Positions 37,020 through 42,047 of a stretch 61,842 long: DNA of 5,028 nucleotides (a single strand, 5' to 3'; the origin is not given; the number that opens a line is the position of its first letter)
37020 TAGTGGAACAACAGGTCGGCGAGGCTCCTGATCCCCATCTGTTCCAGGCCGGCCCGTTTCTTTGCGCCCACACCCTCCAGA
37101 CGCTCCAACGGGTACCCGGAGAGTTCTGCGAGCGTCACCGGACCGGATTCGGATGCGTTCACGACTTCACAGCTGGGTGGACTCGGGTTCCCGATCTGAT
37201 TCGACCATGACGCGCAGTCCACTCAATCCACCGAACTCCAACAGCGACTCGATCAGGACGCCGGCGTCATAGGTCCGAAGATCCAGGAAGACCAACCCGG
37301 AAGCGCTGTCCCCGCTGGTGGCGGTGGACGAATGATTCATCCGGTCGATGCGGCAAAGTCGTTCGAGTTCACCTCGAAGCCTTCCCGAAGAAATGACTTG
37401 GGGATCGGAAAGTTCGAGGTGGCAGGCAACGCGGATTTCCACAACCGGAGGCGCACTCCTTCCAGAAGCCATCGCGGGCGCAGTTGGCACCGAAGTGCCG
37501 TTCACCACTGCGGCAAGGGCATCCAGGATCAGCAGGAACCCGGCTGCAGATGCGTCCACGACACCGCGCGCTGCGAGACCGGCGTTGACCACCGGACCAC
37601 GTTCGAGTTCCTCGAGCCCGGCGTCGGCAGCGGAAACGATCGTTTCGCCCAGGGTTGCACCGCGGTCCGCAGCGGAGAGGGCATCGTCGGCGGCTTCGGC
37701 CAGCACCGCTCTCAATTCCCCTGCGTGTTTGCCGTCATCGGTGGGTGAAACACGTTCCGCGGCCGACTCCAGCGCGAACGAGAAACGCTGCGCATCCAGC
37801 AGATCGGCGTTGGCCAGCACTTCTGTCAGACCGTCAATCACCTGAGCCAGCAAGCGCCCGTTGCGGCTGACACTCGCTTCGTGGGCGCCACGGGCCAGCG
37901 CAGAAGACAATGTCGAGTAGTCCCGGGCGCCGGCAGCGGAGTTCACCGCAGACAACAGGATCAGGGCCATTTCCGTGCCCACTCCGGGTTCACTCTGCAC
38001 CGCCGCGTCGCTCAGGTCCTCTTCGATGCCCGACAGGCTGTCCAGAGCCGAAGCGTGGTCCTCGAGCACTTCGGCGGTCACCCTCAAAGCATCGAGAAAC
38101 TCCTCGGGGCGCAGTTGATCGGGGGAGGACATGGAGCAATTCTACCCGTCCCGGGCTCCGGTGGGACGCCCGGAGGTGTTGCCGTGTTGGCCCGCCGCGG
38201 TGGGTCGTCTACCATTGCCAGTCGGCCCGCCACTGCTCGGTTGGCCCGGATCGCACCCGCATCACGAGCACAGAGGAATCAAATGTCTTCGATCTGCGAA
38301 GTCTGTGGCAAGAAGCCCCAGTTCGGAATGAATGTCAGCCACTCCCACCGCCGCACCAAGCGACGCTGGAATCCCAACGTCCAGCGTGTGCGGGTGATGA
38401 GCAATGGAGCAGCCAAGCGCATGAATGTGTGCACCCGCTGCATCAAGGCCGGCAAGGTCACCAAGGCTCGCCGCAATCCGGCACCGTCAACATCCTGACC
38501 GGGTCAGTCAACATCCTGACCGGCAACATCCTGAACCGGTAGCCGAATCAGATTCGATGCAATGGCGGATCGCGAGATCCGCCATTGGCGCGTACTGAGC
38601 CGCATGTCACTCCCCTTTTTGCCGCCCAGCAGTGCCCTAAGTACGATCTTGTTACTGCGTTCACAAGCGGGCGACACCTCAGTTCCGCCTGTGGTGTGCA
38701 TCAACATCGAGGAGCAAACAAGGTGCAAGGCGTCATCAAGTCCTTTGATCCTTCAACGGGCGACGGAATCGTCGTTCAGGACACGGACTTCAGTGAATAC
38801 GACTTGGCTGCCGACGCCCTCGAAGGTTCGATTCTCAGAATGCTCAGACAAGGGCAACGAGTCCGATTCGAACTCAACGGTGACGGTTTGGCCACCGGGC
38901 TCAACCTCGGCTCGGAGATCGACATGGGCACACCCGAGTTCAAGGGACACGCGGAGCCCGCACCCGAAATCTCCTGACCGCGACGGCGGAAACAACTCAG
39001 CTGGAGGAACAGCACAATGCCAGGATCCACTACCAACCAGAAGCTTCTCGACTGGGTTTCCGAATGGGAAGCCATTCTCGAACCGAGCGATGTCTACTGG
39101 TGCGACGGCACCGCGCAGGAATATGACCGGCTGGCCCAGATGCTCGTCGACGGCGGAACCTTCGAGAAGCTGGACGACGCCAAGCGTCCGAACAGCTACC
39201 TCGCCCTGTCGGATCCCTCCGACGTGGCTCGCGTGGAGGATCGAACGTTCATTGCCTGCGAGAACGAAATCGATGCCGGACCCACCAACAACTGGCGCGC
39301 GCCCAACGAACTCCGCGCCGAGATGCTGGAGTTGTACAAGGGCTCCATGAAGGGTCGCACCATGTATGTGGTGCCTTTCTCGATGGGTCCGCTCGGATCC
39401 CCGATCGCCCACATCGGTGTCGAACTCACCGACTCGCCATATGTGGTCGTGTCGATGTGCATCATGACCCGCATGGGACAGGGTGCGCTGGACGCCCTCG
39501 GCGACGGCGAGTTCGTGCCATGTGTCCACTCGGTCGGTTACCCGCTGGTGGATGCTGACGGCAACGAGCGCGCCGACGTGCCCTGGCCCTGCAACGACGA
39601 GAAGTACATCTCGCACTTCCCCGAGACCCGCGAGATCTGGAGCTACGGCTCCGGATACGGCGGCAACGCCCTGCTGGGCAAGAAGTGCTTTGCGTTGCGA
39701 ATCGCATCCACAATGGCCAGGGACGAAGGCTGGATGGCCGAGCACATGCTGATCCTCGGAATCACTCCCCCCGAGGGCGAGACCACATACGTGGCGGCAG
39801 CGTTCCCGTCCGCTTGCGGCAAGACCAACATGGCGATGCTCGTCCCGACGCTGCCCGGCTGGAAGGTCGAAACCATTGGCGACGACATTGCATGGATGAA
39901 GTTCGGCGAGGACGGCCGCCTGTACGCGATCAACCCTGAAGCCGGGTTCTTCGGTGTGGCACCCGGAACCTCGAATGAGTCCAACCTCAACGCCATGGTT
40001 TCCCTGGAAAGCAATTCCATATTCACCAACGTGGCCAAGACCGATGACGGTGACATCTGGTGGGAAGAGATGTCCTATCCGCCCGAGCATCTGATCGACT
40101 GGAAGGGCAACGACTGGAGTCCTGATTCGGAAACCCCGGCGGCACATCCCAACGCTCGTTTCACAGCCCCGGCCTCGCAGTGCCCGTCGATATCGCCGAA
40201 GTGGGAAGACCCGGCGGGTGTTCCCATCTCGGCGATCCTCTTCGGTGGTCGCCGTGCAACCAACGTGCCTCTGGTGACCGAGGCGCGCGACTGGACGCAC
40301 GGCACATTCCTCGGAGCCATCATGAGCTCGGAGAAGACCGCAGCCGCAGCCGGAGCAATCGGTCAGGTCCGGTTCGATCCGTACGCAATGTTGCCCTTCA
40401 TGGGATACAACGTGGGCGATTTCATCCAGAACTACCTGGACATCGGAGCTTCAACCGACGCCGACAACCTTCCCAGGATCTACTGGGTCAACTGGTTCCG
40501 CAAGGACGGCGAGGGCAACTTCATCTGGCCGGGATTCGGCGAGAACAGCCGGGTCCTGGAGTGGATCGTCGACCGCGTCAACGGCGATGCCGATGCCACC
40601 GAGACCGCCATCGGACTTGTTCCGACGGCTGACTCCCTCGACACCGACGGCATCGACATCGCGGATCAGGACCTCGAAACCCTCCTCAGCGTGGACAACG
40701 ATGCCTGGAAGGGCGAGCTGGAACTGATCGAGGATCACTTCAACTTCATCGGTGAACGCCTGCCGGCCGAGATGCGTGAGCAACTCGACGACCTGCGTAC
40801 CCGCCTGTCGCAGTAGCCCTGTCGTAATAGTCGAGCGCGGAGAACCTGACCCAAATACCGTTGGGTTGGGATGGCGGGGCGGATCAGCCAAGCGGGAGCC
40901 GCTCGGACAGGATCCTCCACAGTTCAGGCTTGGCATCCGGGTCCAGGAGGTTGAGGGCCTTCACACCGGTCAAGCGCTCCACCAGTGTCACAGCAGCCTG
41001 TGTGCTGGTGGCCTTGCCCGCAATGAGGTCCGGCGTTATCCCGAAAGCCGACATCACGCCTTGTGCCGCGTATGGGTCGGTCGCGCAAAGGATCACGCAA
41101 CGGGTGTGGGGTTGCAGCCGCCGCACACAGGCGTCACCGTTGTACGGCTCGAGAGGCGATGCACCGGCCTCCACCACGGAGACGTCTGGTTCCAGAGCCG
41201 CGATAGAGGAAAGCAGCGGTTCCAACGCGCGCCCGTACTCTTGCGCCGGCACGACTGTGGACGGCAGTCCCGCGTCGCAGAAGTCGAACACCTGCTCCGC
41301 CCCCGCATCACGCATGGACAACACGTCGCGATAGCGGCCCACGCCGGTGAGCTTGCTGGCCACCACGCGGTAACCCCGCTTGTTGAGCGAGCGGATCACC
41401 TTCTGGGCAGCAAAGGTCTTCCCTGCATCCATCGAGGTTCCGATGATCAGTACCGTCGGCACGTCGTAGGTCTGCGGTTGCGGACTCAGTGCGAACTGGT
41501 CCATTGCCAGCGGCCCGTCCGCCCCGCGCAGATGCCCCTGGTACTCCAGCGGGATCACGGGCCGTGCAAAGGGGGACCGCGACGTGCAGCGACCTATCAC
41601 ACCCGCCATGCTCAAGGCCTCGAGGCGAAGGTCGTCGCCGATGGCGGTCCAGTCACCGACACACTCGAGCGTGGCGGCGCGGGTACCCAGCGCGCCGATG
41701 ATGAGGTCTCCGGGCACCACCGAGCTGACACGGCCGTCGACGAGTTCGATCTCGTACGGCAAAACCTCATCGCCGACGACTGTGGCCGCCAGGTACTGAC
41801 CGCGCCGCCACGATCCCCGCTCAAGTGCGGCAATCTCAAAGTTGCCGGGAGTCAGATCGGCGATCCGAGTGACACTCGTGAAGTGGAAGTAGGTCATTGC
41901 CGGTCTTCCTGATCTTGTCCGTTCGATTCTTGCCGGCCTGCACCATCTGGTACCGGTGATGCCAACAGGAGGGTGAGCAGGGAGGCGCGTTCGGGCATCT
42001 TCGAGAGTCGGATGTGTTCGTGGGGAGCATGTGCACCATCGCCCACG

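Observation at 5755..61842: Window-wide pattern: many 12-23 nt tandem duplications, in frame inside genes and often out of frame at stop codons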

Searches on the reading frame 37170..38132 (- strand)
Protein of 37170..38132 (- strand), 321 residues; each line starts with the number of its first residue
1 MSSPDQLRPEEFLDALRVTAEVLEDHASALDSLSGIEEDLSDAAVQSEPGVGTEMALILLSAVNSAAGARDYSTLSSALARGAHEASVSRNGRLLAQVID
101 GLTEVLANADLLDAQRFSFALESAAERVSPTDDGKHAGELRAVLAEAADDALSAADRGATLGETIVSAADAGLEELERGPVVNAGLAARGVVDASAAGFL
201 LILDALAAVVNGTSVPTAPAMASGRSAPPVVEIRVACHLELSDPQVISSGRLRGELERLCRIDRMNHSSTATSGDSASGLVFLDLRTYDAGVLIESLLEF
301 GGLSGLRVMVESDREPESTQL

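Call 9: search_protein_families(library=pfam, proteins=[window:37170-38132:-])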
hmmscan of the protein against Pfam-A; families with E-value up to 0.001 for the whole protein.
window:37170-38132:- (321 aa): 1 family
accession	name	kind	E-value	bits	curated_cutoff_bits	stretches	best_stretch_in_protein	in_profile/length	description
PF02734.22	Dak2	-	0.00015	22.2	27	1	63-207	22-173/174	DAK2 domain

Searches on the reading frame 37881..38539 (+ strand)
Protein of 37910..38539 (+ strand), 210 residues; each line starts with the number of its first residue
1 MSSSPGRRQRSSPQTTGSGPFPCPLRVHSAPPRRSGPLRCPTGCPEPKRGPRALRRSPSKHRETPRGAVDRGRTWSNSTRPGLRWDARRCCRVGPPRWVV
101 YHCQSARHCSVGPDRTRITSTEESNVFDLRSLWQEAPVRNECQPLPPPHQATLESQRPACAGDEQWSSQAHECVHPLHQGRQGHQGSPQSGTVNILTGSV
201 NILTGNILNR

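Call 8: search_protein_families(library=pfam, proteins=[window:37910-38539:+])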
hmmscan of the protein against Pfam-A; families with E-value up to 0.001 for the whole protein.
window:37910-38539:+ (210 aa): 0 families

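Call 36: search_protein_families(library=pfam, proteins=[window:37881-38495:+], max_evalue=0.01)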
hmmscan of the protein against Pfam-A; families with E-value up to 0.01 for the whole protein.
window:37881-38495:+ (205 aa): 2 families
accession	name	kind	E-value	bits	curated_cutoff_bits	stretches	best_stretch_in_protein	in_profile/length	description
PF00830.24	Ribosomal_L28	-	3.1e-24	85.2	27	1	139-192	3-58/60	Ribosomal L28 family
PF10814.13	CwsA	-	0.0011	19.7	26.7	1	85-179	14-108/134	Cell wall synthesis protein CwsA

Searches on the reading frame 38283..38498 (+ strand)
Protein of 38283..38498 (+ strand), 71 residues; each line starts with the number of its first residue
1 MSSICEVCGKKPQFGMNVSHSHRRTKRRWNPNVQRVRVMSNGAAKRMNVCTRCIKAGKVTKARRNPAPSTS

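Call 41: find_encoding_contigs(protein=window:38283-38498:+, flank=10000, max_places=10)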
Protein window:38283-38498:+ (71 aa): 3 contigs read that carry it; 3 places shown.
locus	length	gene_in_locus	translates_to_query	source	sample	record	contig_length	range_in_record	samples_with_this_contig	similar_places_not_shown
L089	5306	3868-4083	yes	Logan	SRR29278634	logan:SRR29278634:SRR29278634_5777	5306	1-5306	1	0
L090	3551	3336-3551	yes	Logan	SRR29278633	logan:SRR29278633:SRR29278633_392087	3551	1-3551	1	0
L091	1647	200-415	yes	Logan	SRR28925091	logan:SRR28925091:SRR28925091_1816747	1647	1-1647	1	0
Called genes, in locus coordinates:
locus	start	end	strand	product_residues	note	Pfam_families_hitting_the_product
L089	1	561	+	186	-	?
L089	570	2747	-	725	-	PF17191:RecG_wedge, PF01336:tRNA_anti-codon, PF00270:DEAD, PF04851:ResIII (weak), PF00271:Helicase_C, PF19833:RecG_dom3_C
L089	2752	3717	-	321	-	-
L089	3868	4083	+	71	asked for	PF00830:Ribosomal_L28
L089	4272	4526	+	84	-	-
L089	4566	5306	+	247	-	?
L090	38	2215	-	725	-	PF17191:RecG_wedge, PF01336:tRNA_anti-codon, PF00270:DEAD, PF04851:ResIII (weak), PF00271:Helicase_C, PF19833:RecG_dom3_C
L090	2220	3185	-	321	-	-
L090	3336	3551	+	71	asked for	PF00830:Ribosomal_L28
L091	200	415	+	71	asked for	PF00830:Ribosomal_L28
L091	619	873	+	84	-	-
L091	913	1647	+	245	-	?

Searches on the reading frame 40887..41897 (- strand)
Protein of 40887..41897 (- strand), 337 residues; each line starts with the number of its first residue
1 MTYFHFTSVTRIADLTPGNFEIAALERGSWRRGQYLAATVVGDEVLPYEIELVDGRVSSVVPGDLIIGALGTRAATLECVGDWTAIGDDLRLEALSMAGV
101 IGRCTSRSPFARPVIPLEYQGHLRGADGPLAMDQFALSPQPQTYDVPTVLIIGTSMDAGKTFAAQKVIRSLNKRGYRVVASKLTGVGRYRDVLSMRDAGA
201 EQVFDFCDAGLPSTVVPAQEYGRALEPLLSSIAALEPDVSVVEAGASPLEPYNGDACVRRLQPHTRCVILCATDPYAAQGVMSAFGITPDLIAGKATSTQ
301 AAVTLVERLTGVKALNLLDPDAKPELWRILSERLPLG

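Call 36: search_protein_families(library=pfam, proteins=[window:40887-41897:-], max_evalue=0.01)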
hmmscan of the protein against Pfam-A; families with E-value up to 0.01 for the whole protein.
window:40887-41897:- (337 aa): 2 families
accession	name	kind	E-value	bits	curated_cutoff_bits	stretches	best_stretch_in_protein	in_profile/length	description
PF07755.17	DUF1611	-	0.00084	19.2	25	1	143-179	9-45/201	Domain of unknown function (DUF1611_C) P-loop domain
PF03205.20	MobB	-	0.0068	16.7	26.6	0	150-203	3-60/133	Molybdopterin guanine dinucleotide synthesis protein B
